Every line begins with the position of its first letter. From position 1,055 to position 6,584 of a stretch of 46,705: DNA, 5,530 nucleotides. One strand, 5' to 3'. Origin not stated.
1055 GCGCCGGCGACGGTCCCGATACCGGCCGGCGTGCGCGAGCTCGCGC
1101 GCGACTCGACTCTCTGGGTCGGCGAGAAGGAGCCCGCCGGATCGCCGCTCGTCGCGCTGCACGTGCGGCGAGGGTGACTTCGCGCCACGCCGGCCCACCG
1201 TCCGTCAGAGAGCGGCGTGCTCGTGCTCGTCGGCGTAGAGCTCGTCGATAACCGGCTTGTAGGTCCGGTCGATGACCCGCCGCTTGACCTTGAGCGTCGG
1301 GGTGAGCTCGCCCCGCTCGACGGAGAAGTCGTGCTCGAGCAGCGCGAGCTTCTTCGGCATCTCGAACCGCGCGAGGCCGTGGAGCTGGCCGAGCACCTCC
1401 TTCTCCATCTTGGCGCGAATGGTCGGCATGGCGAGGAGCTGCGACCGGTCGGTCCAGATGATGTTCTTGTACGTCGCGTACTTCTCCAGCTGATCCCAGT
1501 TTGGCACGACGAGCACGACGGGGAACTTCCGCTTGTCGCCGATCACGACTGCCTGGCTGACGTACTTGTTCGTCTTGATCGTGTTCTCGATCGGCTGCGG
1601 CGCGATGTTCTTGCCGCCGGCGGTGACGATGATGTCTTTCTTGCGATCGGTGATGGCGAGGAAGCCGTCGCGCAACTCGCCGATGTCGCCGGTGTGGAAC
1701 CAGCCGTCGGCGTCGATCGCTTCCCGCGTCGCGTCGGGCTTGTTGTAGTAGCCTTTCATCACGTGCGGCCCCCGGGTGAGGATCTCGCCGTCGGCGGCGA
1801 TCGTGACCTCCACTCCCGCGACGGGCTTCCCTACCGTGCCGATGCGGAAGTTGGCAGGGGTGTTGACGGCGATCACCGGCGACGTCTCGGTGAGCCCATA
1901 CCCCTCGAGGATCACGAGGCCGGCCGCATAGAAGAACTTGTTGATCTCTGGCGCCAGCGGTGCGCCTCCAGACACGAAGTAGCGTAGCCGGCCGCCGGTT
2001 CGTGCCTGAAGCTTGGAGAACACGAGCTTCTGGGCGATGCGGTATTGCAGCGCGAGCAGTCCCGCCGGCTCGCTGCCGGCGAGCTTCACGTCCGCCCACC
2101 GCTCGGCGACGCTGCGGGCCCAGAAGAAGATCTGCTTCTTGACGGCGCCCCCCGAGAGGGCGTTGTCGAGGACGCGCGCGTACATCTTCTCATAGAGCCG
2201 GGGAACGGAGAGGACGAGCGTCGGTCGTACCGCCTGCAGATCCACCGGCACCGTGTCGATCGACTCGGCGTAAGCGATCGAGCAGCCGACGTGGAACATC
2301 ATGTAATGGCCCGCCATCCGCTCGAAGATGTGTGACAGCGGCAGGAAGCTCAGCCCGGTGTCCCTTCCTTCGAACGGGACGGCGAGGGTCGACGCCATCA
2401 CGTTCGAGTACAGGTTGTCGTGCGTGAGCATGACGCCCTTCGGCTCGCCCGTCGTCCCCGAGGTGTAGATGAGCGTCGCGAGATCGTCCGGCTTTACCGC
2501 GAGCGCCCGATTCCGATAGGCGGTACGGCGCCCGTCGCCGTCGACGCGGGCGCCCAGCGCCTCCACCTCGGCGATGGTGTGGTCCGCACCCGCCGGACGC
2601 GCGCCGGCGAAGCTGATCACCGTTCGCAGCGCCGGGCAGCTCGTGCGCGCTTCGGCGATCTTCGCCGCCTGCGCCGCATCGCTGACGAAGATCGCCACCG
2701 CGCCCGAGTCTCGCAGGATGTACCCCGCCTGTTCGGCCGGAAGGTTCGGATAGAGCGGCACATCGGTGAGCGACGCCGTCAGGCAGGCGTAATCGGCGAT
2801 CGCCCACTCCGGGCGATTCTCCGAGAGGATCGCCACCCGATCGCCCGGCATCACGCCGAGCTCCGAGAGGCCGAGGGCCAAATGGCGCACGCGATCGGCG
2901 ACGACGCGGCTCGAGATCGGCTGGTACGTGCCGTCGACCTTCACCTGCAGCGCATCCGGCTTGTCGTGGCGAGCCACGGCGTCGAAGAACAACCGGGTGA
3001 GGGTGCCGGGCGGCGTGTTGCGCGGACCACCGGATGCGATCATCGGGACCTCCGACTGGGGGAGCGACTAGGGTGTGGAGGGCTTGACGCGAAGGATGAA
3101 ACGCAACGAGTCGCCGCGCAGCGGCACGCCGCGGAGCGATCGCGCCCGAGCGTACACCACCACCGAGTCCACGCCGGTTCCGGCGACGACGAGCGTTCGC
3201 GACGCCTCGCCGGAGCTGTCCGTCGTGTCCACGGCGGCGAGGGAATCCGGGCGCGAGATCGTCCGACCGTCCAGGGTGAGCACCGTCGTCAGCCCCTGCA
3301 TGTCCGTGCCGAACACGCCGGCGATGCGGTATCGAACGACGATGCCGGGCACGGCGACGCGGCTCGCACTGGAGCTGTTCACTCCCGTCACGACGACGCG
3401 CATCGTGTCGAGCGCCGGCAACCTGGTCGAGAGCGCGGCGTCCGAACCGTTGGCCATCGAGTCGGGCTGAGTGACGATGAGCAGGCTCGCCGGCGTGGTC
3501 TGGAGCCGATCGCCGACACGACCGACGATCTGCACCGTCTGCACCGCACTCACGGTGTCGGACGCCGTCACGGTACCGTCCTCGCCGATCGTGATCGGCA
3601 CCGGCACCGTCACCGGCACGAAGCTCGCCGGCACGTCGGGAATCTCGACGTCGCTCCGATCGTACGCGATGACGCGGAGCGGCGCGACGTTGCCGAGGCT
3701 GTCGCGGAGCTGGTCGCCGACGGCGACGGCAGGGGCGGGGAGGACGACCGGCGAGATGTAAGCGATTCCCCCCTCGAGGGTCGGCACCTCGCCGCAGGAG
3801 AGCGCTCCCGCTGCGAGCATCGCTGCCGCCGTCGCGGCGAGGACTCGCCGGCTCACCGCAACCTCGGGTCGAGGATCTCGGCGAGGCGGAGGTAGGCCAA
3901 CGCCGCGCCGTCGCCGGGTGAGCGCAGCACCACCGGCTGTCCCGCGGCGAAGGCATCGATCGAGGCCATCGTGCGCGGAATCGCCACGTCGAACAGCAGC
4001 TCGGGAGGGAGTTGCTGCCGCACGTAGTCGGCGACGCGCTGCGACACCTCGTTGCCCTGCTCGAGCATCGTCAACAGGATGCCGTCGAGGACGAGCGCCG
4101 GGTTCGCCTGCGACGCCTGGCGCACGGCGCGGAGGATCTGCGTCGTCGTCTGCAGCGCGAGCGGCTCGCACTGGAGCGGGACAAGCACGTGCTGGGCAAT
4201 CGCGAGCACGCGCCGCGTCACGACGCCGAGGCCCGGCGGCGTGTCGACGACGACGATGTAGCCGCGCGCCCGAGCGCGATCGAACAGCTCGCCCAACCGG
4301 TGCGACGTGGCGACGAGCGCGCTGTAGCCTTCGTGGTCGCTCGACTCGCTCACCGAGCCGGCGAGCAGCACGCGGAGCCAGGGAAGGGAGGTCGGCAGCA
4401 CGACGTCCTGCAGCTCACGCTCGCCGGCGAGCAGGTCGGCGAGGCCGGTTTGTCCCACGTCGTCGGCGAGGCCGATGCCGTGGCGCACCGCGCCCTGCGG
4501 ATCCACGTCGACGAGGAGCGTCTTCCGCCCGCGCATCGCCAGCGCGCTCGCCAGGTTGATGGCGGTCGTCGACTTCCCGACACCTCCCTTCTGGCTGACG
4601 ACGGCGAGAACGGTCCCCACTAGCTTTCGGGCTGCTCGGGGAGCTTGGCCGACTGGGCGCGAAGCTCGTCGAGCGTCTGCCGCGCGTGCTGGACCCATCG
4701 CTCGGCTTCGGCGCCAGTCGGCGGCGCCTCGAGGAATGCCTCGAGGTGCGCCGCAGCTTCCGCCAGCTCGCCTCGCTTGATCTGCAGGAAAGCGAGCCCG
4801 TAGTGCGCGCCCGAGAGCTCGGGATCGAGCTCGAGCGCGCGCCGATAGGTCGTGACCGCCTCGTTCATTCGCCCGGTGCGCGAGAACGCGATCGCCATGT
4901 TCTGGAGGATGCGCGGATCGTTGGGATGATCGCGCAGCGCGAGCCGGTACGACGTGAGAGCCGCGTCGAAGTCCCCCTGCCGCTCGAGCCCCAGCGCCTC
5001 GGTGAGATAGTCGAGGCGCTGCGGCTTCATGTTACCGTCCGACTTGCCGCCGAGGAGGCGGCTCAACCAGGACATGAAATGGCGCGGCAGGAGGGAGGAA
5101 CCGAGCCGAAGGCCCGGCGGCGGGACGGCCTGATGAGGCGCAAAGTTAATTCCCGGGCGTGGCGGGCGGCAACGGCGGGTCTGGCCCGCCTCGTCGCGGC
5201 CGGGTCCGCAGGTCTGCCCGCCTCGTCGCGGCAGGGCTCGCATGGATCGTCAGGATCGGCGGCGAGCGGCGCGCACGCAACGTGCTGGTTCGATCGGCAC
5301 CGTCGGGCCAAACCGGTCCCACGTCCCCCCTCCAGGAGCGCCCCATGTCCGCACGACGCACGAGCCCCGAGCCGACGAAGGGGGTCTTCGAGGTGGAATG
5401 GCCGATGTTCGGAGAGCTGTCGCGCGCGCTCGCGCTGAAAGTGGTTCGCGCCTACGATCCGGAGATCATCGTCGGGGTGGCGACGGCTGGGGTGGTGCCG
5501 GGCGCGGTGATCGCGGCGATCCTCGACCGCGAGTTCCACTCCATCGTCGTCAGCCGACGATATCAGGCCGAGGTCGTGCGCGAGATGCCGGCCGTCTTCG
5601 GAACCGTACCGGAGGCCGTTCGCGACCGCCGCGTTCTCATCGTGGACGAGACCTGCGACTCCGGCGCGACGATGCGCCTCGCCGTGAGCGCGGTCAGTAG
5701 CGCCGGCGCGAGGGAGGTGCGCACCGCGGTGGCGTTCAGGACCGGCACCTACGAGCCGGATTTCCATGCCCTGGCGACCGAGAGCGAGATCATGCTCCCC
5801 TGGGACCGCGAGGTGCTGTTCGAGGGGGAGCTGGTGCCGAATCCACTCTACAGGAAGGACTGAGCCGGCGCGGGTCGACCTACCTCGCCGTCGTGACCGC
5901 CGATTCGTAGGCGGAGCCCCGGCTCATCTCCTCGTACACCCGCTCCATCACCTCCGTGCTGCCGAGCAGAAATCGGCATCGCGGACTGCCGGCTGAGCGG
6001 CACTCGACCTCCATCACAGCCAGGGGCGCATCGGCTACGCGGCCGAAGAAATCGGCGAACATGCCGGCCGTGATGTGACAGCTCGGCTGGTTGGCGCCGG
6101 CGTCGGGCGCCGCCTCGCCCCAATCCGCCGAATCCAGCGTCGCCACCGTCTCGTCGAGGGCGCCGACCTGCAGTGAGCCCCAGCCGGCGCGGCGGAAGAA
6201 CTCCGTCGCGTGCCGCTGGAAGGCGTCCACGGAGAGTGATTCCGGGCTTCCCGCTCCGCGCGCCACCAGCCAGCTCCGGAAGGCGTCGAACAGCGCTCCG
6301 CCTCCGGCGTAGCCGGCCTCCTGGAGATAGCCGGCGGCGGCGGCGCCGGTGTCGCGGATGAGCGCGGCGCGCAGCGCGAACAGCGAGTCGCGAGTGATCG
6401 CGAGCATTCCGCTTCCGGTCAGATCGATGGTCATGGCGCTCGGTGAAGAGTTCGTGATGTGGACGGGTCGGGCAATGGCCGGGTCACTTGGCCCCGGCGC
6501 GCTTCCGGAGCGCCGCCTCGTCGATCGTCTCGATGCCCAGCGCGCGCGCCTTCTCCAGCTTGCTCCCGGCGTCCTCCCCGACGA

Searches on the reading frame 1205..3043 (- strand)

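Call 48: search_protein_families(library=pfam, proteins=[window:1205-3043:-], max_evalue=0.001)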
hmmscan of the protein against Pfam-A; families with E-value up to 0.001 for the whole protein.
window:1205-3043:- (612 aa): 2 families
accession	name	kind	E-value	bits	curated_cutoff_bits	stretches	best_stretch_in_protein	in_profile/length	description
PF00501.34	AMP-binding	-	9.1e-83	278.6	29.9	1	28-433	8-384/384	AMP-binding enzyme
PF23562.2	AMP-binding_C_3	-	9.6e-12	45.8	20.8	1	470-519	2-52/124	AMP-binding enzyme C-terminal domain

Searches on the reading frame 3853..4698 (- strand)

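Call 48: search_protein_families(library=pfam, proteins=[window:3853-4698:-], max_evalue=0.001)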
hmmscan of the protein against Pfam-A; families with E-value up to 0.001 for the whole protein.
window:3853-4698:- (281 aa): 9 families
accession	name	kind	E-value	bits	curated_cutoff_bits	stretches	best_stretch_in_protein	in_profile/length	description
PF13614.12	AAA_31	-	2e-33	116.2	27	1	29-200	2-173/177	AAA domain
PF01656.29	CbiA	-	9e-19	68.1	25.4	1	31-256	1-125/125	CobQ/CobB/MinD/ParA nucleotide binding domain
PF10609.15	ParA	-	7.7e-11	42.3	27.1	1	28-161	3-127/246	NUBPL iron-transfer P-loop NTPase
PF00142.24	Fer4_NifH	-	3.7e-09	36.9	25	1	36-68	7-39/271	4Fe-4S iron sulfur cluster binding proteins, NifH/frxC family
PF09140.17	MipZ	-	5.7e-08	32.8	20.7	1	31-67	3-39/262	ATPase MipZ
PF07015.17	VirC1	-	2.3e-06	27.6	24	0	31-66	4-39/231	VirC1 protein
PF06564.18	CBP_BcsQ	-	2.4e-06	27.7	21.3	1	30-273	3-230/234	Cellulose biosynthesis protein BcsQ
PF02374.21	ArsA_ATPase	-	1.2e-05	25.2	24.3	1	33-68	5-40/305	Anion-transporting ATPase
PF16575.11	CLP1_P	-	0.00036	20.9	26.6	0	39-154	4-111/188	mRNA cleavage and polyadenylation factor CLP1 P-loop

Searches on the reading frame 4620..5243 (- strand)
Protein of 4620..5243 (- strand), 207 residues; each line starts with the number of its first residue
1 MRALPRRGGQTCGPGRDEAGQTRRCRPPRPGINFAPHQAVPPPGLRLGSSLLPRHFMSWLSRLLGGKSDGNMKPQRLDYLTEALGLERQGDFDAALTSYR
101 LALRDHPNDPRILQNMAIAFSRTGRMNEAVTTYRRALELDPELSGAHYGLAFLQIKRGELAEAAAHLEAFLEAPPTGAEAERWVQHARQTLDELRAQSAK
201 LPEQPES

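Call 48: search_protein_families(library=pfam, proteins=[window:4620-5243:-], max_evalue=0.001)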
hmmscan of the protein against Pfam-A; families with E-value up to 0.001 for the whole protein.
window:4620-5243:- (207 aa): 19 families
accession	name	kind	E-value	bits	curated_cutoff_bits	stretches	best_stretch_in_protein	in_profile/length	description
PF13414.12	TPR_11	-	6e-15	55.1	26.8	2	123-156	7-40/42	TPR repeat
PF14559.12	TPR_19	-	9.1e-15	55.2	25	2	88-141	3-56/68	Tetratricopeptide repeat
PF07719.23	TPR_2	-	3.9e-14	52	27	1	111-142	2-33/34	Tetratricopeptide repeat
PF13432.12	TPR_16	-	4.2e-14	53.1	32.7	2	80-142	1-63/65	Tetratricopeptide repeat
PF13428.12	TPR_14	-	1.3e-12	47.5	23.5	1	82-118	7-43/44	Tetratricopeptide repeat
PF00515.34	TPR_1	-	2.5e-12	46.5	27.8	1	111-142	2-33/34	Tetratricopeptide repeat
PF13176.12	TPR_7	-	2.7e-11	43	27.9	1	113-142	2-31/36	Tetratricopeptide repeat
PF13431.12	TPR_17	-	1.3e-10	41.1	24.4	1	133-163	2-32/34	Tetratricopeptide repeat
PF13181.12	TPR_8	-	2.9e-10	39.9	25.7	1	111-142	2-33/34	Tetratricopeptide repeat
PF13174.12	TPR_6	-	1.7e-09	38.1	26.3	0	115-142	5-32/33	Tetratricopeptide repeat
PF13371.12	TPR_9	-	4.8e-09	36.6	35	1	87-142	6-61/73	Tetratricopeptide repeat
PF13424.12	TPR_12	-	2.6e-07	31.2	30.1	1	88-141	15-76/77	Tetratricopeptide repeat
PF24575.1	TPR_Slam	-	3e-07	31.2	35.2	0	117-165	54-102/104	Surface lipoprotein assembly modifier, N-terminal TPR repeats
PF07721.20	TPR_4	-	2.1e-05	25.1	27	0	146-169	3-26/26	Tetratricopeptide repeat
PF13429.12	TPR_15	-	2.2e-05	24.5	26.2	1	102-170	138-206/280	Tetratricopeptide repeat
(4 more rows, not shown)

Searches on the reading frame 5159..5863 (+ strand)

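Call 48: search_protein_families(library=pfam, proteins=[window:5159-5863:+], max_evalue=0.001)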
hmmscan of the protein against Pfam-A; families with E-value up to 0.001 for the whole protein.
window:5159-5863:+ (234 aa): 1 family
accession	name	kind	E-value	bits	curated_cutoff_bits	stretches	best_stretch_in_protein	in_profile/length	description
PF00156.33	Pribosyltran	-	7.8e-18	64.7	26.3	1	81-204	8-137/158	Phosphoribosyl transferase domain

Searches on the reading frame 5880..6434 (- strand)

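Call 48: search_protein_families(library=pfam, proteins=[window:5880-6434:-], max_evalue=0.001)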
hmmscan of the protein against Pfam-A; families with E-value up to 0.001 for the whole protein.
window:5880-6434:- (184 aa): 1 family
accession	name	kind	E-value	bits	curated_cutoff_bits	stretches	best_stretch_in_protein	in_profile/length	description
PF02830.23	V4R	-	2.2e-11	44.1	31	1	113-158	16-61/62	V4R domain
